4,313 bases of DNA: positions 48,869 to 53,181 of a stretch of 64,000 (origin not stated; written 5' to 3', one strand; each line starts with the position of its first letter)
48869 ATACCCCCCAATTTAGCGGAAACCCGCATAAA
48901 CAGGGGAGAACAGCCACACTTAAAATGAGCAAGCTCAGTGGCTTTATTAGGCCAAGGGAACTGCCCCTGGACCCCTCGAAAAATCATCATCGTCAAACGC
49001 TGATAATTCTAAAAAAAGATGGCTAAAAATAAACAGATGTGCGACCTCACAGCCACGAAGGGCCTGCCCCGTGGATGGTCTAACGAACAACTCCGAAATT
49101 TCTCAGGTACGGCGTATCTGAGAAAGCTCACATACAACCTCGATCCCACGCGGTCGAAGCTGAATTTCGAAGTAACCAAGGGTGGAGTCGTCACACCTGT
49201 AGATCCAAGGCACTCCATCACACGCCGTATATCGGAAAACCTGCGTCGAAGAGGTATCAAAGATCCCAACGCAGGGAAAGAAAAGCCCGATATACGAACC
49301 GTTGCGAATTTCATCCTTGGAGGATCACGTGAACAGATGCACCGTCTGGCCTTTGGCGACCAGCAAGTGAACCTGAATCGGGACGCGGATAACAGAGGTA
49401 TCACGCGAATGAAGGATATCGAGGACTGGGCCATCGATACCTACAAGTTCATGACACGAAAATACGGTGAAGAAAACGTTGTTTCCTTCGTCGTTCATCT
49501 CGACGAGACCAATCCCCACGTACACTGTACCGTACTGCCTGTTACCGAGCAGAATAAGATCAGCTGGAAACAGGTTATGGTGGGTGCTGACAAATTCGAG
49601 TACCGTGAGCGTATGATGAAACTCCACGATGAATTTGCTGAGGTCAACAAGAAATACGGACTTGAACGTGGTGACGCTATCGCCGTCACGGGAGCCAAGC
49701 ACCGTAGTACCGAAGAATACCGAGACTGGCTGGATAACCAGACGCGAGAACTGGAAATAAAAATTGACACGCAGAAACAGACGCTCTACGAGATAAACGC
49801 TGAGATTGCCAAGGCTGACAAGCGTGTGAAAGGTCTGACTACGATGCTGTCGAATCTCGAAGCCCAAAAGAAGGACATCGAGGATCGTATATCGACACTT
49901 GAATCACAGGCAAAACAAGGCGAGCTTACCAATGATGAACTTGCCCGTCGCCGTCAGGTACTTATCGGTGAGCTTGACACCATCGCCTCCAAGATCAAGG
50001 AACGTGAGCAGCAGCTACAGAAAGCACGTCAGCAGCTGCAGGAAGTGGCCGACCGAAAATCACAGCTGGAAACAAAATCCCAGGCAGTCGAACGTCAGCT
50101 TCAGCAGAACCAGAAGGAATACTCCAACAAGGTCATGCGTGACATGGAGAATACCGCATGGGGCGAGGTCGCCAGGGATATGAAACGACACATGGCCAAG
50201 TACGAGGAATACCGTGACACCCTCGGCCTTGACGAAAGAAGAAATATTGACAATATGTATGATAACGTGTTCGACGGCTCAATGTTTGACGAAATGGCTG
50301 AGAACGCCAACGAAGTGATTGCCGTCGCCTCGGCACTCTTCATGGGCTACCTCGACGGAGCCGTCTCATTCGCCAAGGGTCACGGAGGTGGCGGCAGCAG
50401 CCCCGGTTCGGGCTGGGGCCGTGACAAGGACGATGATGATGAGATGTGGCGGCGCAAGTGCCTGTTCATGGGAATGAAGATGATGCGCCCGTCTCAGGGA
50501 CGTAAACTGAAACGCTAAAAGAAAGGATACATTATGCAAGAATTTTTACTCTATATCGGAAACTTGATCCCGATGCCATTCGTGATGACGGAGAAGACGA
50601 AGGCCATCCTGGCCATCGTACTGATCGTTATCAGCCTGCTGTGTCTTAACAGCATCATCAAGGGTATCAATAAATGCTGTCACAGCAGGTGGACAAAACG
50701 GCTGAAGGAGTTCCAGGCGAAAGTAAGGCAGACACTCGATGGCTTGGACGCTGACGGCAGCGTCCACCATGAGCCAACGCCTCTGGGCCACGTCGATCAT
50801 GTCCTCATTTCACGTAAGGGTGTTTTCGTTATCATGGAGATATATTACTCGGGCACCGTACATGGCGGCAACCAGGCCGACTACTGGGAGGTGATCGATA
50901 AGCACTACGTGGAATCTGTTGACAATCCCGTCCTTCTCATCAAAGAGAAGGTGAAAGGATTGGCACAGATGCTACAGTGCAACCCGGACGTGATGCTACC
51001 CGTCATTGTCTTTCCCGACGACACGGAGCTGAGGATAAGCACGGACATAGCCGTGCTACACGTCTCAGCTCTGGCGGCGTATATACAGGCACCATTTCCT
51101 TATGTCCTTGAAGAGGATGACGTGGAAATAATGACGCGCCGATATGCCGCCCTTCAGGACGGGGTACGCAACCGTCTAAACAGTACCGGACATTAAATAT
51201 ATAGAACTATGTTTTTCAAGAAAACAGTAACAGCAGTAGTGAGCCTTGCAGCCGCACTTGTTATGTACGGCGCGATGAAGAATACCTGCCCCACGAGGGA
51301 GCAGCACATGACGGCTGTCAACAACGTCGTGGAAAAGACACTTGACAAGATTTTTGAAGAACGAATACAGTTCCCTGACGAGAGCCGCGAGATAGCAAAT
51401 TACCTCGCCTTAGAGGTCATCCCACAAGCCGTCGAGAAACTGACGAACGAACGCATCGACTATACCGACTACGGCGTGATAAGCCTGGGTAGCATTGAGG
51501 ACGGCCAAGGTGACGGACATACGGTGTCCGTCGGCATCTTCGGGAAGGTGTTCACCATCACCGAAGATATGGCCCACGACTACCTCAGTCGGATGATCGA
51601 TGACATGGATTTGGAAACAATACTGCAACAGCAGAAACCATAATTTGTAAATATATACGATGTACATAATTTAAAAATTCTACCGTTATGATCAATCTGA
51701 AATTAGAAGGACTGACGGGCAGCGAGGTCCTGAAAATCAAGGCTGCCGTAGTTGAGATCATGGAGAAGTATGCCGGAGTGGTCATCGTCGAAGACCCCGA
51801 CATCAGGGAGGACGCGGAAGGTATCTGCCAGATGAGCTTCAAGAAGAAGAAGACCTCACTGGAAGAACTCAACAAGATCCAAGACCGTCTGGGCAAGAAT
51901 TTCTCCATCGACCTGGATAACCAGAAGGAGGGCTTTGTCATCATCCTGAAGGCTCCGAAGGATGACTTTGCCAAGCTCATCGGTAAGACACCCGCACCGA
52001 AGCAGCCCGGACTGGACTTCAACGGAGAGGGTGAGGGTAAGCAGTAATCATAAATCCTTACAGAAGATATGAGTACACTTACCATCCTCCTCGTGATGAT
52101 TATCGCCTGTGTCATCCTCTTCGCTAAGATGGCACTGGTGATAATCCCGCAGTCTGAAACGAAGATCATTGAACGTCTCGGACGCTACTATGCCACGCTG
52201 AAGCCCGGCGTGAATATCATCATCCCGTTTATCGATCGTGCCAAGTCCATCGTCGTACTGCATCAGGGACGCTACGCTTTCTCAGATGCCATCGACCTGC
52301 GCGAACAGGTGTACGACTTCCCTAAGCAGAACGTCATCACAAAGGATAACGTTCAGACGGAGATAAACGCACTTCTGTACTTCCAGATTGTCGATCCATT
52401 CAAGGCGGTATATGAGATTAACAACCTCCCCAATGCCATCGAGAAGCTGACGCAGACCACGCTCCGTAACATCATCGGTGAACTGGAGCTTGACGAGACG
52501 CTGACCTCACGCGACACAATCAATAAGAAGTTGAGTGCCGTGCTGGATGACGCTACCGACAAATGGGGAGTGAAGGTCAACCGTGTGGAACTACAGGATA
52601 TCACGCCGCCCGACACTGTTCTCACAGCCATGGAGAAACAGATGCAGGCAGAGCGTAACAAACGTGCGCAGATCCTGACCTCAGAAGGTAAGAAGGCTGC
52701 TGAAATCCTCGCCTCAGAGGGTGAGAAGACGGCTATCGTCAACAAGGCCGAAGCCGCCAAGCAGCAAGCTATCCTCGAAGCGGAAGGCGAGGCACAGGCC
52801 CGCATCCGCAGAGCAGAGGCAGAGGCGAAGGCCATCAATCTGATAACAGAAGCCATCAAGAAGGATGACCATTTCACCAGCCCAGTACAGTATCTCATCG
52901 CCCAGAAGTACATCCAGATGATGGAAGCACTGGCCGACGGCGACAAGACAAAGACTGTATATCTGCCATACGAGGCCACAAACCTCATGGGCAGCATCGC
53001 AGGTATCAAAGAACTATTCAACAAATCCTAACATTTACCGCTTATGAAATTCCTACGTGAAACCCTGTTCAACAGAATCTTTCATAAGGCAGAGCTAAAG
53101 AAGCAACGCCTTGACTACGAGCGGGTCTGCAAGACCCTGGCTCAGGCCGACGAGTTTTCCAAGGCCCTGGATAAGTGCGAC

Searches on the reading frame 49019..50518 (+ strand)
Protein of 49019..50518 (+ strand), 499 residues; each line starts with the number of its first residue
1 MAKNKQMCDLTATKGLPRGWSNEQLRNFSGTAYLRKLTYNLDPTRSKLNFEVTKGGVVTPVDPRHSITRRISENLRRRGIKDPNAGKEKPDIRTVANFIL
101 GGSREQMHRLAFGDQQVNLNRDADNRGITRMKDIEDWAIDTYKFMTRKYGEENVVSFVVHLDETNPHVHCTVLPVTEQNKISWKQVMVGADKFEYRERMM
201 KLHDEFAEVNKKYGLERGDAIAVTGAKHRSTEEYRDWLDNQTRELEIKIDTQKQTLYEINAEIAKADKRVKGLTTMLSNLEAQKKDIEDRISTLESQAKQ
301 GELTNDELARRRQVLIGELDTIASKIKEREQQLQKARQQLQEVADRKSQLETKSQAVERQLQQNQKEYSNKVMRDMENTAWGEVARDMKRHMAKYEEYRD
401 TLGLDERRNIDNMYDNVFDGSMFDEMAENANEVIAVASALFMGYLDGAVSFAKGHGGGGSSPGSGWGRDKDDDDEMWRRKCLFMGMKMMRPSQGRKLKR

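Call 14: search_protein_families(library=pfam, proteins=[window:49019-50518:+], max_evalue=0.001)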
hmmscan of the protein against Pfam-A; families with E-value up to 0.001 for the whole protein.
window:49019-50518:+ (499 aa): 2 families
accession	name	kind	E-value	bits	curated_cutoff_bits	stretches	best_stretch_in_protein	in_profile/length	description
PF01076.25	Mob_Pre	-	1.5e-17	64.5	25.5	1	133-235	99-195/196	Plasmid recombination enzyme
PF05911.16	FPP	-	0.00067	18.5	40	1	204-378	662-839/871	Filament-like plant protein, long coiled-coil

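Call 61: search_protein_families(library=ncbifam, proteins=[window:49019-50518:+], max_evalue=1)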
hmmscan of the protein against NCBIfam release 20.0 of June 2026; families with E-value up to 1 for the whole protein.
window:49019-50518:+ (499 aa): 20 families
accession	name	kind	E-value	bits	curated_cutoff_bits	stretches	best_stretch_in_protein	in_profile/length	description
NF041497.1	MobV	equivalog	3.1e-46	157.9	100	1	4-228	2-187/187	MobV family relaxase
TIGR02168.1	SMC_prok_B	equivalog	5.7e-09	34.3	567.35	1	229-374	249-394/1181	chromosome segregation protein SMC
TIGR04523.1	Mplasa_alph_rch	subfamily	2.2e-07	29.2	270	1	235-369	386-523/745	helix-rich protein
NF002572.0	PRK02224.1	equivalog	0.00012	20.5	1087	1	197-370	206-381/888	DNA double-strand break repair ATPase Rad50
NF003034.1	PRK03918.1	equivalog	0.00016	19.8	700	1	233-417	218-396/878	DNA double-strand break repair ATPase Rad50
TIGR02169.1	SMC_prok_A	equivalog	0.0002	19.2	729.4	1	195-389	771-962/1165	chromosome segregation protein SMC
NF041034.1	Rad50_Sulf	equivalog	0.00064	17.7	1000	1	238-398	452-620/872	DNA double-strand break repair ATPase Rad50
NF045487.1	ASRP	equivalog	0.0016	17.1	300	1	235-373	151-470/593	archaea-specific SMC-related protein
NF045780.1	TrlF_fam_ATP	equivalog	0.0044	15.8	350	1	230-372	558-717/944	TrlF family AAA-like ATPase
NF041035.1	Rad50_Halo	equivalog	0.0079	14.6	1000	1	228-399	267-439/883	DNA double-strand break repair ATPase Rad50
NF046104.1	PptglHdxlasePcsB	equivalog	0.0082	15.4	450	1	258-337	29-108/400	peptidoglycan hydrolase PcsB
TIGR02231.1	TIGR02231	subfamily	0.0094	14.7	112.6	1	265-378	68-187/524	mucoidy inhibitor MuiA family protein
NF047516.1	LA_3659_fam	equivalog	0.031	13.9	36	1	238-372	59-198/221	LA_3659 family protein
NF047514.1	SpiroCoCo_N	equivalog_domain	0.031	13.9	75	1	238-372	59-198/221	SpiroCoCo family coiled-coil protein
NF008438.0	PRK11281.1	equivalog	0.034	11.9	991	1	196-387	79-269/1113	mechanosensitive channel MscK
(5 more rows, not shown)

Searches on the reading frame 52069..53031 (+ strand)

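Call 15: search_protein_families(library=ncbifam, proteins=[window:52069-53031:+], max_evalue=0.001)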
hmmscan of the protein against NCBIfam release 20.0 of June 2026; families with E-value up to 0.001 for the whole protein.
window:52069-53031:+ (320 aa): 5 families
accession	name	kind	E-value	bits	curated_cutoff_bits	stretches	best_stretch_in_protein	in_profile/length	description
TIGR01933.1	hflK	equivalog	3.8e-27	95.4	159.4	1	24-252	2-218/261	FtsH protease activity modulator HflK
NF008181.0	PRK10930.1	equivalog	3.5e-18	65.6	660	1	6-260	80-322/419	FtsH protease activity modulator HflK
TIGR01932.1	hflC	equivalog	1.6e-12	46.9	134.4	2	147-278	173-293/318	protease modulator HflC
NF008259.0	PRK11029.1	equivalog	4.5e-08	32.4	427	1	152-276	187-300/334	protease modulator HflC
NF058507.1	FlotScfldFlot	equivalog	2.9e-05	23.3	700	1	123-255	128-261/477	flotillin lipid rafts scaffold protein FloT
